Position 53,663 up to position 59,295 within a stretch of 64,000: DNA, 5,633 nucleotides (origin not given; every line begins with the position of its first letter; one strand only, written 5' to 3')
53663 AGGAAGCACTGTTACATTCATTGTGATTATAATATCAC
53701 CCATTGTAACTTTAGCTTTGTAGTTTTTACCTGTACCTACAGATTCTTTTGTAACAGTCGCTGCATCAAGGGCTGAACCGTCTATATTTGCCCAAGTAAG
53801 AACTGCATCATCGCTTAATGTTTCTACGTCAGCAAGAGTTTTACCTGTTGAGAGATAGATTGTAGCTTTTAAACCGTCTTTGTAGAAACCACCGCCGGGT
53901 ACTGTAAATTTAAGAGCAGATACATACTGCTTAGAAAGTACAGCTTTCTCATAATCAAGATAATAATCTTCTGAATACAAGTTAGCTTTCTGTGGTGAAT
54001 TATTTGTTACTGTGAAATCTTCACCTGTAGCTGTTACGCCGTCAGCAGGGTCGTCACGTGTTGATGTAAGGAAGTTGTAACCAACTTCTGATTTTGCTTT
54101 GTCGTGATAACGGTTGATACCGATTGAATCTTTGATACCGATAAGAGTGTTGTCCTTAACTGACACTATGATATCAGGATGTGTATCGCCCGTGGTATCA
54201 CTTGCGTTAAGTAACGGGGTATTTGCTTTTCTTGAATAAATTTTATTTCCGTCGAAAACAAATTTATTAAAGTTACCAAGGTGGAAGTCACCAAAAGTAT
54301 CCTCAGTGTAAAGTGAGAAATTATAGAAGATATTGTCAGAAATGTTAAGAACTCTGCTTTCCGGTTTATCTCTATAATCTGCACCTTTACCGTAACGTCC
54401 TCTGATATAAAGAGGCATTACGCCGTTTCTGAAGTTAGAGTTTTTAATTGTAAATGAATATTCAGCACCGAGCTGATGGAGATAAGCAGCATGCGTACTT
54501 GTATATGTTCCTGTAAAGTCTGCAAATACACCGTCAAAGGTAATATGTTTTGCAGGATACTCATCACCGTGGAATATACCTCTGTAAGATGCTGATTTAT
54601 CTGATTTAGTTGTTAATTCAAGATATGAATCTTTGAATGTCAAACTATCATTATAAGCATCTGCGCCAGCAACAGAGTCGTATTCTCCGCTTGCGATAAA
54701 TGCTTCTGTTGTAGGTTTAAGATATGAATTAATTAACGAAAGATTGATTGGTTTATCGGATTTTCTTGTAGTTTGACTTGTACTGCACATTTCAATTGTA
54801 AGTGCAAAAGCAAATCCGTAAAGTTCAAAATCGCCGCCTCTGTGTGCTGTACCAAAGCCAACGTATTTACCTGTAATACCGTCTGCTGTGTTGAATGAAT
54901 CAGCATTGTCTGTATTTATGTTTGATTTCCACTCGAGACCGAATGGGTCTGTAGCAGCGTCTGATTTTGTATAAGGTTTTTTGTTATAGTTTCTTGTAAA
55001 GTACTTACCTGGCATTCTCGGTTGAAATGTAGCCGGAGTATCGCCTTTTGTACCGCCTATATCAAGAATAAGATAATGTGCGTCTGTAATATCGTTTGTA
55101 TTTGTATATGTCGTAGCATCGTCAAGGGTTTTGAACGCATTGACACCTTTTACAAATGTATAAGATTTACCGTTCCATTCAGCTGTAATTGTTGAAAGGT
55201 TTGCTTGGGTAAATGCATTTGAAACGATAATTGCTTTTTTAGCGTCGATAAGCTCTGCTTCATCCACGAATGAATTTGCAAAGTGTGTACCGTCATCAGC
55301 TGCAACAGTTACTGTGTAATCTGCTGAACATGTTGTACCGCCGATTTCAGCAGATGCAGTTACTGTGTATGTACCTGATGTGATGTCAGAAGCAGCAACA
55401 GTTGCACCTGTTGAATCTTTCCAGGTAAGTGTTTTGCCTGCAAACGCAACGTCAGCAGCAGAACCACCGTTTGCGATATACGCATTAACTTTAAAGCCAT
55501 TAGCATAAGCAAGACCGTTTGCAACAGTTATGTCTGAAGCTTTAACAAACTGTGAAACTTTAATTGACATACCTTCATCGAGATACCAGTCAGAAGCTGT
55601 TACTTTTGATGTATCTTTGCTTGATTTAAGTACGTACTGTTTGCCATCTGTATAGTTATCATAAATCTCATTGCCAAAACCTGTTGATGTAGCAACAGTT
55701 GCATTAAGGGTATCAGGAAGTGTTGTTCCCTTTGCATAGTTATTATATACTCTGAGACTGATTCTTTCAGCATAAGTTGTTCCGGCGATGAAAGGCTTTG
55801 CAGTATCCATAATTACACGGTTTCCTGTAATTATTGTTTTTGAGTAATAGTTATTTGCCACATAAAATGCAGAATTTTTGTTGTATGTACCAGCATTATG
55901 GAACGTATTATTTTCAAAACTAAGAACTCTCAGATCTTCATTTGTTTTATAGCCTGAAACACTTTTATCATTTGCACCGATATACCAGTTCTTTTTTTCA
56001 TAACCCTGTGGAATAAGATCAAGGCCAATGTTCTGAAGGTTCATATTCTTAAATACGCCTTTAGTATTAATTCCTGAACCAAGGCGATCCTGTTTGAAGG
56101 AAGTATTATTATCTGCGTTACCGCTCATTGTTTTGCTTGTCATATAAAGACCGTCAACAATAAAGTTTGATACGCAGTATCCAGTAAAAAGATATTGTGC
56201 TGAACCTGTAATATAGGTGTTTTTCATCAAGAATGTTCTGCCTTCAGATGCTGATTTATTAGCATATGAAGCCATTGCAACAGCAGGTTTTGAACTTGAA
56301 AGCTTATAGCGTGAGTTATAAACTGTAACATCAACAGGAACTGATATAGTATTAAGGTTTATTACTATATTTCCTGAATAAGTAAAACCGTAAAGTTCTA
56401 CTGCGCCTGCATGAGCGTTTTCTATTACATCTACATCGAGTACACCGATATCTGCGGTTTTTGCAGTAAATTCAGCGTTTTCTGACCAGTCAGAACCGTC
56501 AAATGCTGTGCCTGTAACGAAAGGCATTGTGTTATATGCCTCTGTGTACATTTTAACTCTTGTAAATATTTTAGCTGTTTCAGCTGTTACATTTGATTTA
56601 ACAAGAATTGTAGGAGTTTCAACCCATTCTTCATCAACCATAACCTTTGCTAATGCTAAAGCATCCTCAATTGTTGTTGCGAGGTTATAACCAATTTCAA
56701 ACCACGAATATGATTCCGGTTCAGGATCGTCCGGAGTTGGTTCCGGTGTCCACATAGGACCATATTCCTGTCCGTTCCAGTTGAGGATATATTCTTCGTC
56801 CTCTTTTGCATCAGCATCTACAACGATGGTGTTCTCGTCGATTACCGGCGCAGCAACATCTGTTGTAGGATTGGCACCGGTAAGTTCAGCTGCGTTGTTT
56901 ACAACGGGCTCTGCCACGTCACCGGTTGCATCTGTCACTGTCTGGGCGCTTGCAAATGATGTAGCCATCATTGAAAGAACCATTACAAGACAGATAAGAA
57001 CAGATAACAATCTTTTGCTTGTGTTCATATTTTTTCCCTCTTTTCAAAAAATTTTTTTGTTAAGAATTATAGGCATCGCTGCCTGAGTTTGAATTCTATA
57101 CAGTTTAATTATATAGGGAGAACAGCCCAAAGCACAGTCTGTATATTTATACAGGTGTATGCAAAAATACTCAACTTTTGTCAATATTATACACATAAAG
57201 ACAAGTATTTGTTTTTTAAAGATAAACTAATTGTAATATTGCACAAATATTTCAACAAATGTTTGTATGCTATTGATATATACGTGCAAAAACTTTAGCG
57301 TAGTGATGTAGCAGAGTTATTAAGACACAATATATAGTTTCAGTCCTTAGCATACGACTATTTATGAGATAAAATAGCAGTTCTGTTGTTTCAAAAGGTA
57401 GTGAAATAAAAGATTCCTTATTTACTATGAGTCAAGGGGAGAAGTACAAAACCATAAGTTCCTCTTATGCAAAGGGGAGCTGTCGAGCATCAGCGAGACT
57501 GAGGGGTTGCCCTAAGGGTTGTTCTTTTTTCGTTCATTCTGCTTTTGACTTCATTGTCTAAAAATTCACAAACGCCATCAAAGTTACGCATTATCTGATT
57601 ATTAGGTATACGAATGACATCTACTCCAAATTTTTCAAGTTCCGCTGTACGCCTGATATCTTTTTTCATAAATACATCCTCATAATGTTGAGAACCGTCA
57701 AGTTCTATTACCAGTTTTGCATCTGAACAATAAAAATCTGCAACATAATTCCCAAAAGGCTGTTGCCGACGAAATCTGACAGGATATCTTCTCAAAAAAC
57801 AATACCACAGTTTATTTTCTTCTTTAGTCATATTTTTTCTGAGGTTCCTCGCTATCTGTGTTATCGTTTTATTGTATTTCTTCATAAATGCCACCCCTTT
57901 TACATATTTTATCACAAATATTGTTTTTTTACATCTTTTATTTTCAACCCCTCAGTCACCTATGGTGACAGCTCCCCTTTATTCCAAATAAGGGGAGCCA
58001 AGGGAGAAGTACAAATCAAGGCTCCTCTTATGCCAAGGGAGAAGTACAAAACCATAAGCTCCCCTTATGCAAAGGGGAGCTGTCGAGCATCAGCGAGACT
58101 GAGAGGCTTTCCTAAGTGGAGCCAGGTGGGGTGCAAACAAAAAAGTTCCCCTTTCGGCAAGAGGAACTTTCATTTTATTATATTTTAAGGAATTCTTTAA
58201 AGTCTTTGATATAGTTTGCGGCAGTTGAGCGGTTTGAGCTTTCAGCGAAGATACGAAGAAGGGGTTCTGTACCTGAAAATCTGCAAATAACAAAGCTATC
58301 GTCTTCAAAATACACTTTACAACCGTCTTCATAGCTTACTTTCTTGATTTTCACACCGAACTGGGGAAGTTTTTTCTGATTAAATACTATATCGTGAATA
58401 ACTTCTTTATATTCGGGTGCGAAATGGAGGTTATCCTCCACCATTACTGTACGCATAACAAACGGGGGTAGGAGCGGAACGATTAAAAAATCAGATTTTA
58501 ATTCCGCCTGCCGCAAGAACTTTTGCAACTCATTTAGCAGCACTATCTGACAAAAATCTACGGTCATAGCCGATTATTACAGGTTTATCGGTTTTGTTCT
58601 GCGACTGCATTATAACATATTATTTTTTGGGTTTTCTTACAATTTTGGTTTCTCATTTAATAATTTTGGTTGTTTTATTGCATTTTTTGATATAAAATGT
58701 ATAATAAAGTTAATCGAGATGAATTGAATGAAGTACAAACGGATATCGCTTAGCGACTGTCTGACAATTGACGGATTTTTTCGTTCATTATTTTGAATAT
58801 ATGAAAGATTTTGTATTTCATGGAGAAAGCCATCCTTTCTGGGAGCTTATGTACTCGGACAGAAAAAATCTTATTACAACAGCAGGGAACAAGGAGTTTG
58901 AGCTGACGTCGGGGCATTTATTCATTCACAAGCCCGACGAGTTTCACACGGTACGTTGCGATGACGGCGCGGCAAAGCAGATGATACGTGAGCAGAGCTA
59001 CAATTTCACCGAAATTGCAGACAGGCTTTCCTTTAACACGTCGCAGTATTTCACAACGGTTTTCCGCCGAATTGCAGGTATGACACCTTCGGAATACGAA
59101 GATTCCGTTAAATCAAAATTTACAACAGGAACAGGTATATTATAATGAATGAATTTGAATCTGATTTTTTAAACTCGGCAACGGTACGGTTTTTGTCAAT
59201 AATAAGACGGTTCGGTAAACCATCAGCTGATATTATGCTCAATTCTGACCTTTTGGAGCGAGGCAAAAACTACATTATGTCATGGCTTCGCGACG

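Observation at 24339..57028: Four giant paralogous secreted proteins built from about 13 shuffled beta-helix-like modules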

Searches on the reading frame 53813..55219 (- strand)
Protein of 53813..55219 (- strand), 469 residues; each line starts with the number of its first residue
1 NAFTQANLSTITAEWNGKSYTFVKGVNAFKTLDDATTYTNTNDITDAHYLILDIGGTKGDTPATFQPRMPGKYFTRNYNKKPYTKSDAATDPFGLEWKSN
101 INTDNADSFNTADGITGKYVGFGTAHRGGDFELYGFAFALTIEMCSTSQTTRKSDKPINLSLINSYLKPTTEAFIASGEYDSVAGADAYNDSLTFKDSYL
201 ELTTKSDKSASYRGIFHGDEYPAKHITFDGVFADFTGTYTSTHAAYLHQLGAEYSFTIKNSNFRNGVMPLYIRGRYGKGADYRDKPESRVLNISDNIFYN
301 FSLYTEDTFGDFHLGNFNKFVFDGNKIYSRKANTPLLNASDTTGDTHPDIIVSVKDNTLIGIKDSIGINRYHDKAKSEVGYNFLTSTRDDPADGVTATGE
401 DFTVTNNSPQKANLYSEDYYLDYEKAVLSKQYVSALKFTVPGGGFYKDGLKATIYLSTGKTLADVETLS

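Call 38: search_solved_structures(query=A2, max_evalue=1, show_alignments=1)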
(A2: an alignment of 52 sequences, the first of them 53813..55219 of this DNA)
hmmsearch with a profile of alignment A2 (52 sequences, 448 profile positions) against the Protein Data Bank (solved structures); distinct sequences matched with E-value up to 1: 2.
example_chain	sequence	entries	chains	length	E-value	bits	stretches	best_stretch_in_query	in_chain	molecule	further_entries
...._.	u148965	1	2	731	0.086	14.8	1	178-307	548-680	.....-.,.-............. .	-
4ru5_A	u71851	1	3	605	0.35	12.8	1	229-332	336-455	tailspike gp27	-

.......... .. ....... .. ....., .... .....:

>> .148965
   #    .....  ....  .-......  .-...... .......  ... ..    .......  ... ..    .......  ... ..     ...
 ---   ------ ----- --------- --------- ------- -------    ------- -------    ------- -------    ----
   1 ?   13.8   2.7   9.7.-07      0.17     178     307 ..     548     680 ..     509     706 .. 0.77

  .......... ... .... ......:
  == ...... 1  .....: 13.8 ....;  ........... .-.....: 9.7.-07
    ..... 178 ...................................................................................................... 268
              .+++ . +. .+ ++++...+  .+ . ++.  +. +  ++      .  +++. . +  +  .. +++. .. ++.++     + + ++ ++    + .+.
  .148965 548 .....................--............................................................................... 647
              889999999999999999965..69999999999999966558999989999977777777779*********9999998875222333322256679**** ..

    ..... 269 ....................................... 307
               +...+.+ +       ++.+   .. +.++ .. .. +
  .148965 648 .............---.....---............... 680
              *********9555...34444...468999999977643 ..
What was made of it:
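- On PL6 polysaccharide lyases: The hit disappears with the 52-sequence profile (call 38).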

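Call 48: predict_structure(alignment_id=A3)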
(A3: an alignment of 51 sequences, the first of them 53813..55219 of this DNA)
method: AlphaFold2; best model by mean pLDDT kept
length: 469 residues; sequences in the alignment: 51
mean_pLDDT: 85.3   pTM: 0.88
mean pLDDT of the five models: 85.3, 83.3, 83.2, 82.2, 81.8
residues with pLDDT >= 90: 239; 70-90: 148; 50-70: 78; < 50: 4
segments of 3 or more residues with pLDDT < 50: 57-59
pLDDT, mean of each block of 10 residues (from residue 1): 80 91 93 93 95 64 81 97 96 96 96 88 86 94 66 78 93 69 81 96 67 73 93 83 80 93 93 70 73 98 94 90 98 89 68 97 92 92 96 91 84 82 91 67 68 81 71
secondary structure, 60 per line:
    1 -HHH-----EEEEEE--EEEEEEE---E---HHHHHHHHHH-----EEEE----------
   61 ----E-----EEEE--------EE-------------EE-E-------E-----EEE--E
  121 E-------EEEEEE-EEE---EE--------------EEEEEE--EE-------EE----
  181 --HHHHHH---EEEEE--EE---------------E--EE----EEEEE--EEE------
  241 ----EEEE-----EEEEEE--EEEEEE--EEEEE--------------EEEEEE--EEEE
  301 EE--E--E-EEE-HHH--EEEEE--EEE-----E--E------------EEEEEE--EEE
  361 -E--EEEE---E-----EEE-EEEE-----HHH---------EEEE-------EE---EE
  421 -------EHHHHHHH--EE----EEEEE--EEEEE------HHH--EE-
elements in order: E10-15 E18-24 H32-41 E47-50 E71-74 E115-117 E129-134 E136-138 E158-163 H183-188 E192-196 E225-229 E232-234 E245-248 E254-259 E262-267 E270-274 E289-294 E297-302 E310-312 E319-323 E326-328 E350-355 E358-360 E365-368 E378-380 E382-385 E403-406 H429-435 E444-448 E451-455
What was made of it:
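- The AF2 models are confident (call 48).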

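Call 52: fold_search(model_id=the predicted structure, library=pdb)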
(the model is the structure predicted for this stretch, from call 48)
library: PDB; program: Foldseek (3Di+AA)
matches with E <= 10: 124; with E <= 0.001: 0
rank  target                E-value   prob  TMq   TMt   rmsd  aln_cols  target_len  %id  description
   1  4yel_A                1.9e-02  0.63  0.25  0.21  14.1       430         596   11  Tailspike protein double mutant D339A/E372A of E. coli bacteriophage HK620 in complex with hexasaccharide (released 2016-03-09)
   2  7bbv_A                5.4e-02  0.84  0.26  0.37  11.0       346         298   12  Pectate lyase B from Verticillium dahliae (released 2022-07-13)
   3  4xm3_A                7.8e-02  0.35  0.24  0.20  13.5       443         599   10  Tailspike protein mutant E372A of E. coli bacteriophage HK620 in complex with pentasaccharide (released 2016-01-27)
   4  7o7t                  1.3e-01  0.75  0.30  0.21  14.3       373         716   13  Structure of the PL6 family alginate lyase Patl3640 from Pseudoalteromonas atlantica T6c in complex with 4-deoxy-L-eryth (released 2021-07-28)
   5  4xqf                  1.4e-01  0.09  0.15  0.13  18.8       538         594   10  Tailspike protein mutant E372Q (delta D470/N471) of E. coli bacteriophage HK620 (released 2016-01-27)
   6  6gvr_A                1.5e-01  0.13  0.19  0.16  17.7       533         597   10  TAILSPIKE PROTEIN MUTANT E372Q (DELTA N471/S472) OF E. COLI BACTERIOPHAGE HK620 IN COMPLEX WITH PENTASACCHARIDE (released 2018-07-11)
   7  5zla_C                1.8e-01  0.20  0.20  0.21  15.8       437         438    9  Crystal structure of mutant C387A of DFA-IIIase from Arthrobacter chlorophenolicus A6 in complex with DFA-III (released 2018-12-19)
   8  1pcl                  1.9e-01  0.18  0.20  0.24  12.5       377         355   11  UNUSUAL STRUCTURAL FEATURES IN THE PARALLEL BETA-HELIX IN PECTATE LYASES (released 1995-02-14)
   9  9ozd_B                2.1e-01  0.25  0.20  0.25  14.4       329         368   11  Crystal structure of the polysaccharide lyase RbmB from Vibrio cholerae bound to Vibrio Polysaccharide (released 2026-03-11)
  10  2x6y_A                2.5e-01  0.13  0.20  0.17  16.9       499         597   10  Tailspike protein mutant D339A of E.coli bacteriophage HK620 in complex with hexasaccharide (released 2011-03-02)
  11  7w1c_D                2.7e-01  0.15  0.23  0.19  18.8       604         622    8  Crystal structure of Klebsiella pneumoniae K1 capsule-specific polysaccharide lyase in a P1 crystal form (released 2022-05-18)
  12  8bwk_D                2.7e-01  0.13  0.20  0.15  16.0       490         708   10  Metagenomic derived PL6 alginate lyase (released 2023-12-20)
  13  7dmk_D                2.8e-01  0.12  0.20  0.15  16.9       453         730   13  PL6 alginate lyase BcAlyPL6 (released 2021-10-06)
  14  4avz                  2.9e-01  0.23  0.26  0.21  13.8       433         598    9  Tailspike protein mutant E372Q of E. coli bacteriophage HK620 (released 2012-09-26)
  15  7o77                  2.9e-01  0.16  0.20  0.14  14.8       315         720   13  Structure of the PL6 family alginate lyase Patl3640 from Pseudoalteromonas atlantica T6c (released 2021-07-28)
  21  4mr0_A                3.5e-01  0.15  0.23  0.23  17.1       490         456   12  Crystal structure of PfbA, a surface adhesin of Streptococcus pneumoniae (released 2014-02-05)
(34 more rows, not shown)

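Call 53: fold_search(model_id=the predicted structure, library=viral)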
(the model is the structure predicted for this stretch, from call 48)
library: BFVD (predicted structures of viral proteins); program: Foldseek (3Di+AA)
matches with E <= 10: 260; with E <= 0.001: 0
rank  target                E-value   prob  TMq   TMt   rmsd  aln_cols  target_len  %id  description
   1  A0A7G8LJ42            1.0e-02  0.41  0.20  0.13  15.8       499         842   10  Probable tail spike protein [Pseudomonas phage Stalingrad]
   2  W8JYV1                2.6e-02  0.41  0.23  0.17  17.6       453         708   12  Tailspike protein [Salmonella phage vB-SalM-SJ2]
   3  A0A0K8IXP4            3.7e-02  0.57  0.24  0.15  13.3       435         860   11  Tail fiber protein [Cronobacter phage Dev-CD-23823]
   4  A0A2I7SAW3            5.2e-02  0.35  0.26  0.17  14.4       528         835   10  (no name in the UniProt tables at hand)
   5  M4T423                7.5e-02  0.10  0.15  0.11  23.9       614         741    8  Uncharacterized protein [Pseudoalteromonas phage pYD6-A]
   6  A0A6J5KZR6            1.0e-01  0.60  0.24  0.19  11.5       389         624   10  Glycine-rich domain-containing protein [uncultured Caudovirales phage]
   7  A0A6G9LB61            1.3e-01  0.16  0.20  0.16  16.8       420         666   12  Tailspike [Salmonella phage bering]
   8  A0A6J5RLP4            1.5e-01  0.30  0.28  0.21  16.8       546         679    8  Uncharacterized protein [uncultured Caudovirales phage]
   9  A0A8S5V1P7            1.5e-01  0.20  0.23  0.13  13.8       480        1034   10  Tail spike protein [Myoviridae sp. ctJ2i1]
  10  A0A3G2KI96            1.6e-01  0.08  0.14  0.12  16.4       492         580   12  Glycosidase [Arthrobacter phage Peas]
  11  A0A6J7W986            1.8e-01  0.25  0.26  0.19  16.1       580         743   11  Pectate lyase superfamily protein [uncultured Caudovirales phage]
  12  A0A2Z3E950            1.8e-01  0.14  0.20  0.14  17.2       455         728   11  (no name in the UniProt tables at hand)
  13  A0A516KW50            1.9e-01  0.41  0.23  0.20  15.2       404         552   10  (no name in the UniProt tables at hand)
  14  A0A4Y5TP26            2.2e-01  0.09  0.19  0.14  22.6       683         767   12  (no name in the UniProt tables at hand)
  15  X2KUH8                2.2e-01  0.08  0.17  0.15  20.1       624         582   10  Rhamnogalacturonase A/B/Epimerase-like pectate lyase domain-containing protein [Vibrio phage Vc1]
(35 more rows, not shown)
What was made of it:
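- Closest known: Phage tailspikes and capsule depolymerases. Same: Lowest Foldseek E-values, 0.019 in PDB and 0.010 in BFVD (calls 52, 53).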

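Call 54: search_protein_families(library=pfam, proteins=[window:53813-55219:-], max_evalue=10)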
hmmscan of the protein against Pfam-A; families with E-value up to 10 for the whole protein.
window:53813-55219:- (469 aa): 0 families

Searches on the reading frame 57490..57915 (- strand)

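Call 84: search_protein_families(library=pfam, proteins=[window:57490-57915:-], max_evalue=0.001)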
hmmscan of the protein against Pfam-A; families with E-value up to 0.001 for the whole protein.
window:57490-57915:- (141 aa): 2 families
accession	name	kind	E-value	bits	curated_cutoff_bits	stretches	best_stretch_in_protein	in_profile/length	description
PF04480.18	DUF559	-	4e-31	107.6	20.6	1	17-119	2-104/109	Protein of unknown function (DUF559)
PF18741.7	MTES_1575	-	1.7e-05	25.2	38.2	1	40-119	8-92/96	REase_MTES_1575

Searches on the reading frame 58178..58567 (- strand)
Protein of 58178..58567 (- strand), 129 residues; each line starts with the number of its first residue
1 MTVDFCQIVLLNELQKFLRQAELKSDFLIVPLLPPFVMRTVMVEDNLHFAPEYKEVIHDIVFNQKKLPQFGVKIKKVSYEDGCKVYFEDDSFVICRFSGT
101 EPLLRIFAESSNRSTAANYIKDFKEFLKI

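Call 84: search_protein_families(library=pfam, proteins=[window:58178-58567:-], max_evalue=0.001)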
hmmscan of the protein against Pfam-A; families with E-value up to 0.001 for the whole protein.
window:58178-58567:- (129 aa): 1 family
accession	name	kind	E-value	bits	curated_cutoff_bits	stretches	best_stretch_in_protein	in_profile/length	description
PF00408.26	PGM_PMM_IV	-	2.8e-06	27.7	23.1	1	79-123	22-65/68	Phosphoglucomutase/phosphomannomutase, C-terminal domain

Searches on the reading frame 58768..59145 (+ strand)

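Call 84: search_protein_families(library=pfam, proteins=[window:58768-59145:+], max_evalue=0.001)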
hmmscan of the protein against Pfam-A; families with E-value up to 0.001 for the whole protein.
window:58768-59145:+ (125 aa): 3 families
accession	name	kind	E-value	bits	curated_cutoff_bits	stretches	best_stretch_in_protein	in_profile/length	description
PF12833.13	HTH_18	-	1e-08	35.8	33.6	1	68-111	35-78/80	Helix-turn-helix domain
PF00165.29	HTH_AraC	-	1.2e-06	28.9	26.6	1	76-110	7-40/42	Bacterial regulatory helix-turn-helix proteins, AraC family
PF02311.25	AraC_binding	-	0.00014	22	21.1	1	13-92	12-93/135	AraC-like ligand binding domain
